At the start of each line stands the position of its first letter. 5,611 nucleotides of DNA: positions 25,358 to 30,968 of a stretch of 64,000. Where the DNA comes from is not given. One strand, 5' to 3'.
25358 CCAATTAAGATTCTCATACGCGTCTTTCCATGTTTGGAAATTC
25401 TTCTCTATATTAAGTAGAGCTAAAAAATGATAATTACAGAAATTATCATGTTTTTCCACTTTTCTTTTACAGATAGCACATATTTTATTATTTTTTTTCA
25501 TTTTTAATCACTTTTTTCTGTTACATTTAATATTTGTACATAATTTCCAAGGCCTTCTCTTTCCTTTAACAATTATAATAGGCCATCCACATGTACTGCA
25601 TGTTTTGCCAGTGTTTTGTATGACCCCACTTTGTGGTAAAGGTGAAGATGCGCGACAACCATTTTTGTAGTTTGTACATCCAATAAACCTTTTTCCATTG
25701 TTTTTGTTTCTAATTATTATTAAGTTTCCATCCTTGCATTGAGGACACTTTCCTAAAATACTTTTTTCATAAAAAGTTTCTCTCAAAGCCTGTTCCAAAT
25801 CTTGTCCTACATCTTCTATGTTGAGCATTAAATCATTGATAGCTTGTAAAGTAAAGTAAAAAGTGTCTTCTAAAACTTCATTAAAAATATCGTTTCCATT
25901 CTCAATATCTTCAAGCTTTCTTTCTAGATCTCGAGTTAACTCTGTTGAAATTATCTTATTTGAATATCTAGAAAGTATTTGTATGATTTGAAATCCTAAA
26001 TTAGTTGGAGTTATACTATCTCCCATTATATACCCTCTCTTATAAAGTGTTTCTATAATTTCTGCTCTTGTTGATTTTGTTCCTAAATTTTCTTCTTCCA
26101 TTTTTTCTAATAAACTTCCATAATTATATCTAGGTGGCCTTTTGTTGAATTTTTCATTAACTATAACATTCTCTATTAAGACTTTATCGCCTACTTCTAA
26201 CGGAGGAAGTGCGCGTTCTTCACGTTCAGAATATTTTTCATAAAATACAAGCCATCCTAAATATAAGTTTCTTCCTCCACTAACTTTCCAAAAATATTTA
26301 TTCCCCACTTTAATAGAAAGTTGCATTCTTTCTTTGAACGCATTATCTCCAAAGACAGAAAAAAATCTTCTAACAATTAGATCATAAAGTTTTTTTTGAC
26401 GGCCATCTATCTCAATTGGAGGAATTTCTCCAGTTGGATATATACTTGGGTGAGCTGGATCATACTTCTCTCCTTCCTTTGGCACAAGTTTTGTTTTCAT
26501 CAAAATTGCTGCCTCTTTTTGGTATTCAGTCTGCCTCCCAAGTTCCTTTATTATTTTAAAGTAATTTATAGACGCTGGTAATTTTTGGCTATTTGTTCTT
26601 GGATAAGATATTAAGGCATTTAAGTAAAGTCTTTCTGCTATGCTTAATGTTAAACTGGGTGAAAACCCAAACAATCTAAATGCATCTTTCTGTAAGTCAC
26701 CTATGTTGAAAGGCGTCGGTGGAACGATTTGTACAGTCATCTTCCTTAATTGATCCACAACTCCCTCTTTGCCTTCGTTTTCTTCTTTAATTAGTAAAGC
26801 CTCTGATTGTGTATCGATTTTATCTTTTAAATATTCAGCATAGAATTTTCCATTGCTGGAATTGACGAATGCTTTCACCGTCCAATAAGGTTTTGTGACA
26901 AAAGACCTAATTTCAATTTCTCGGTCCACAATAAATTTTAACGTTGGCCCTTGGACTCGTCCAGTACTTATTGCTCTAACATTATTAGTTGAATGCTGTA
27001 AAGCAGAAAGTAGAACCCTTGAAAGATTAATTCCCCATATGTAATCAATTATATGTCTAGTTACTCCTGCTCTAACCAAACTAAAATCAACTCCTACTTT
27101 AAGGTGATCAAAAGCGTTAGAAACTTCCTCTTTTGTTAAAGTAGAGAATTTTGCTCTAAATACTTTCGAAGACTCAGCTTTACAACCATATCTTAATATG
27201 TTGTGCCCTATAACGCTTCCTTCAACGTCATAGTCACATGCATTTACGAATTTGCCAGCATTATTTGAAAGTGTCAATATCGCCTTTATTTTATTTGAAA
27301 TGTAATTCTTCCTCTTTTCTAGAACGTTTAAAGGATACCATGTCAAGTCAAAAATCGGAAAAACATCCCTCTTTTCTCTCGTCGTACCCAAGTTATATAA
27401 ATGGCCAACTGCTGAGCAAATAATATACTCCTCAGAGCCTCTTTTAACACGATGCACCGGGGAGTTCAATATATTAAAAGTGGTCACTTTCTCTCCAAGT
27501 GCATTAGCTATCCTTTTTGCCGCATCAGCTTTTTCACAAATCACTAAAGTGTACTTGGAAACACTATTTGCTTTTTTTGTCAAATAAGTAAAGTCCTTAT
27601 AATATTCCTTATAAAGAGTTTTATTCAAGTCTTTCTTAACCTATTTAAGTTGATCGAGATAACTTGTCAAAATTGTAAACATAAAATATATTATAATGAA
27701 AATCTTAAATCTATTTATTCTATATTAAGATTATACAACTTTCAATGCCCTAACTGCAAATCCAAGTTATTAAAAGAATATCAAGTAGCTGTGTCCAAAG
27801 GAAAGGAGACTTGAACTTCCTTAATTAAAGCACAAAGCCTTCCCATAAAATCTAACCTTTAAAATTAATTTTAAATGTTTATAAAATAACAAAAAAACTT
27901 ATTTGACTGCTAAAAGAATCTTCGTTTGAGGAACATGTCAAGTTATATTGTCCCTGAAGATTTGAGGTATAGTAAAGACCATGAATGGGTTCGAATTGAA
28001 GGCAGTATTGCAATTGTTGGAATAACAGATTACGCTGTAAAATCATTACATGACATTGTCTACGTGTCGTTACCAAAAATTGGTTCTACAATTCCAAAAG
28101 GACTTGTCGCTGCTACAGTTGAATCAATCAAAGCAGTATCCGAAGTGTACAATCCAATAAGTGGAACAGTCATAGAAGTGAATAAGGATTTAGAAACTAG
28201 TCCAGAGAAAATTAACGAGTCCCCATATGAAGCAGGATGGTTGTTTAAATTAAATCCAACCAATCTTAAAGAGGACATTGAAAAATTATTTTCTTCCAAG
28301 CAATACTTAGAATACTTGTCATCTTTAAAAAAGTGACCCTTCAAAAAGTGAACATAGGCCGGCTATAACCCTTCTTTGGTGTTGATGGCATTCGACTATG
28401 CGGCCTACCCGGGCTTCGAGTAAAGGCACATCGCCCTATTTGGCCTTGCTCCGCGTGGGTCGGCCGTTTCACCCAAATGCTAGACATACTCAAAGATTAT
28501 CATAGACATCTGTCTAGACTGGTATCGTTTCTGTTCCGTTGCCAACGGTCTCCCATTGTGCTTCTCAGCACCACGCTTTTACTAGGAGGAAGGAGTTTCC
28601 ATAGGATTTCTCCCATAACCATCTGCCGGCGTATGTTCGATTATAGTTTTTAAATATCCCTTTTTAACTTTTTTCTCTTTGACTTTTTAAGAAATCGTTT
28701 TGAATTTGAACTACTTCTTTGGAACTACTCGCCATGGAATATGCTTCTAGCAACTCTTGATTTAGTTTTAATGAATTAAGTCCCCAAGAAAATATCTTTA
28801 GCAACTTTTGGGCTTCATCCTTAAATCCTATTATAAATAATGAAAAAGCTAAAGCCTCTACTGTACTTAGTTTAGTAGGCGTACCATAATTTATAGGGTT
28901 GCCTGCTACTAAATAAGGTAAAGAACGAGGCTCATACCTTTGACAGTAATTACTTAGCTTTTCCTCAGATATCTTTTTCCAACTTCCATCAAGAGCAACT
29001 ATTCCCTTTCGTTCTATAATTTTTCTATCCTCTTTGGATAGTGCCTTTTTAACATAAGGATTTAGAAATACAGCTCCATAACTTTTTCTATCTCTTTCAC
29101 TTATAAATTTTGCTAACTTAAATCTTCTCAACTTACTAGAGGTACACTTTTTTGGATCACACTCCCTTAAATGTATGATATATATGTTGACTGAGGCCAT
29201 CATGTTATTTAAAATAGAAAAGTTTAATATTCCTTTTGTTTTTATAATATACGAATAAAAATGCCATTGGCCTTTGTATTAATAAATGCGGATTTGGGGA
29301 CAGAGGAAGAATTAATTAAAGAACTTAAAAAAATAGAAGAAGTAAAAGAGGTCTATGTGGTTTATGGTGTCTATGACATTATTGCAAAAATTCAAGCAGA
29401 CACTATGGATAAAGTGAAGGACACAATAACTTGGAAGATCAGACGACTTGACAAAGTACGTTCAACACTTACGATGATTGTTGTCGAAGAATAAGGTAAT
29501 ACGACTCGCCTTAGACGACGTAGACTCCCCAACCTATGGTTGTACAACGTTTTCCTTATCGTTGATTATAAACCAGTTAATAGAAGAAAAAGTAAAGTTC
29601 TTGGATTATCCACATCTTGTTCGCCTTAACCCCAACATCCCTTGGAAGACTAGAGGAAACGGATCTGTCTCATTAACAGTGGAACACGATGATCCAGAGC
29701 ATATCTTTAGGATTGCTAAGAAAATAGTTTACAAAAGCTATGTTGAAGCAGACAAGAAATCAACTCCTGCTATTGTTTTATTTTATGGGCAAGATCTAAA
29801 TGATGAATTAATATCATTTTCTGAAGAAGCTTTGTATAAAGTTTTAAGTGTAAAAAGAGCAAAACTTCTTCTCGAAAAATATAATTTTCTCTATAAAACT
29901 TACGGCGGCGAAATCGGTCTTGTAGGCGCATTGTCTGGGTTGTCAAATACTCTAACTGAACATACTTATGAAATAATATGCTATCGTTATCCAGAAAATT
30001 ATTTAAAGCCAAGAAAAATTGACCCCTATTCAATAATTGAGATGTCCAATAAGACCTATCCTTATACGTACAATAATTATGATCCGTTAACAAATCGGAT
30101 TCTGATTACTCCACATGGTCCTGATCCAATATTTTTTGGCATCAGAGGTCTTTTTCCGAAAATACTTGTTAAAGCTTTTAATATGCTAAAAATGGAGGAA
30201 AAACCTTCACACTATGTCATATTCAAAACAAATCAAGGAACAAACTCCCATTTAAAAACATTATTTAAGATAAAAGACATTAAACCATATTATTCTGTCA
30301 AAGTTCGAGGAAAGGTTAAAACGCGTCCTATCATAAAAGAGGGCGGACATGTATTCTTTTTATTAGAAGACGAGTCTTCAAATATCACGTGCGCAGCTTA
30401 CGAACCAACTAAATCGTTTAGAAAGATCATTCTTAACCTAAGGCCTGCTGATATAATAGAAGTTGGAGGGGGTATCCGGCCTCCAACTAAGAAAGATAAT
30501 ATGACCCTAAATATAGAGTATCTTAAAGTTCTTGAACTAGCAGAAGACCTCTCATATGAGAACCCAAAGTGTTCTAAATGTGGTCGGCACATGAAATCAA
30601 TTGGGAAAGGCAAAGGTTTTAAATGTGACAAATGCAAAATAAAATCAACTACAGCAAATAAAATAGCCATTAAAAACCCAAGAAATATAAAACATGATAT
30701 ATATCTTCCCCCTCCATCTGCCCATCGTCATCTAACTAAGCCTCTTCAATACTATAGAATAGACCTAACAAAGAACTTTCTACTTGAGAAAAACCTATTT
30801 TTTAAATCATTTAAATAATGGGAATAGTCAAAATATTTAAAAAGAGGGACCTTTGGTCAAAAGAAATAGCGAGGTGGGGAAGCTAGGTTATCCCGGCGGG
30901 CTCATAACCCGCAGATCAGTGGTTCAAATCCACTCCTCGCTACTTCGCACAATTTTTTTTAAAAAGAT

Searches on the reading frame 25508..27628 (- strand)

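Call 51: search_protein_families(library=pfam, max_evalue=0.00001, proteins=[window:25508-27628:-])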
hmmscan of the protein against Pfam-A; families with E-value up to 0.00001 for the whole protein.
window:25508-27628:- (706 aa): 3 families
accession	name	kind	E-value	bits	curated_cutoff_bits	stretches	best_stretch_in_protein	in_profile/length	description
PF01131.25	Topoisom_bac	-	1.7e-109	367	35.1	1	181-586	3-410/411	DNA topoisomerase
PF01751.28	Toprim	-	5.7e-11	42.9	23.1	1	27-163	1-95/96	Toprim domain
PF01396.24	Zn_ribbon_Top1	-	1.5e-06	28.3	32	1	626-665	2-37/39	Topoisomerase DNA binding C4 zinc finger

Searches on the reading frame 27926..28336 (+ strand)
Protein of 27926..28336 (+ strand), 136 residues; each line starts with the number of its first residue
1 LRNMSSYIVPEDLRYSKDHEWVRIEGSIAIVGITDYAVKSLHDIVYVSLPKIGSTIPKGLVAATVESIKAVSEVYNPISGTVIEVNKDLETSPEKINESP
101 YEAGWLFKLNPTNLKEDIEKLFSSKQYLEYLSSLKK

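Call 33: search_protein_families(library=pfam, proteins=[window:27926-28336:+])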
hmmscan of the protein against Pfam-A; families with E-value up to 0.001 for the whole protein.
window:27926-28336:+ (136 aa): 1 family
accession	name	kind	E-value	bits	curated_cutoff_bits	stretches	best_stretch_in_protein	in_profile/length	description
PF01597.25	GCV_H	-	9.7e-41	138.9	22.2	1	13-132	1-120/122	Glycine cleavage H-protein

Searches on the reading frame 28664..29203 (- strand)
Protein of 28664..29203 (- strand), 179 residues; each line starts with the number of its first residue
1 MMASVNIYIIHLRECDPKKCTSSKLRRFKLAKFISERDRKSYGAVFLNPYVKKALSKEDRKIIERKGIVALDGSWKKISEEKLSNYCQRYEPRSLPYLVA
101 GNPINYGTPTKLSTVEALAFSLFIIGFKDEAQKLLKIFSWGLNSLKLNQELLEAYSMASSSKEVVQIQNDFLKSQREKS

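Call 34: search_protein_families(library=pfam, proteins=[window:28664-29203:-])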
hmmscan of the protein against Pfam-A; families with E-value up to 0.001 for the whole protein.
window:28664-29203:- (179 aa): 2 families
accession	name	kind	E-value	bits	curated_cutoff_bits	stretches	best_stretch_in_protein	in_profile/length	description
PF04034.18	Ribo_biogen_C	-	4.8e-44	149.6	29.9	1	45-172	1-127/127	Ribosome biogenesis protein, C-terminal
PF04068.21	Fer4_RLI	-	5.8e-08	32.8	23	1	7-33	3-29/35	Possible Fer4-like domain in RNase L inhibitor, RLI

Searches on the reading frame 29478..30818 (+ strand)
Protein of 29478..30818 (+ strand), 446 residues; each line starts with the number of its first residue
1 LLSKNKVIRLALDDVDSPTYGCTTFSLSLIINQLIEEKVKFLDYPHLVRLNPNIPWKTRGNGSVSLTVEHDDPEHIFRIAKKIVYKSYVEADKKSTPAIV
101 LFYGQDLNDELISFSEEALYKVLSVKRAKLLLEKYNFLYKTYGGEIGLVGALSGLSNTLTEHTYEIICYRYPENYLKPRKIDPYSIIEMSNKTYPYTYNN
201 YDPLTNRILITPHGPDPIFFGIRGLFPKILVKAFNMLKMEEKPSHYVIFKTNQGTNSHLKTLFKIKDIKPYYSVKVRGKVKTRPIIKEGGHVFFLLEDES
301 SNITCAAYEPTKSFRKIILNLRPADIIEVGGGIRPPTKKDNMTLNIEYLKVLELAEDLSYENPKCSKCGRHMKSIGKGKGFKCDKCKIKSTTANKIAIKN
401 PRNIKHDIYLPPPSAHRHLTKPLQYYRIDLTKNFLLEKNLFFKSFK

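Call 51: search_protein_families(library=pfam, max_evalue=0.00001, proteins=[window:29478-30818:+])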
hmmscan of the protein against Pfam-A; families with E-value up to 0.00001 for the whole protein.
window:29478-30818:+ (446 aa): 4 families
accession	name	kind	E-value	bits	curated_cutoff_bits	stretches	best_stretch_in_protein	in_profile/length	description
PF08489.16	TiaS_FLD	-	2.3e-36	124.9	21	1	147-258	3-116/116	TiaS FLD domain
PF22641.2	TiaS_TCKD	-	3.6e-20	73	27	1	11-135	3-147/156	TiaS TCKD domain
PF23783.1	Zn_ribbon_TiaS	-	2.1e-13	50.2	27.3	1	362-404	1-41/41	TiaS C-terminal zinc ribbon domain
PF01336.31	tRNA_anti-codon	-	1.3e-08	35.1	27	1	274-352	1-75/75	OB-fold nucleic acid binding domain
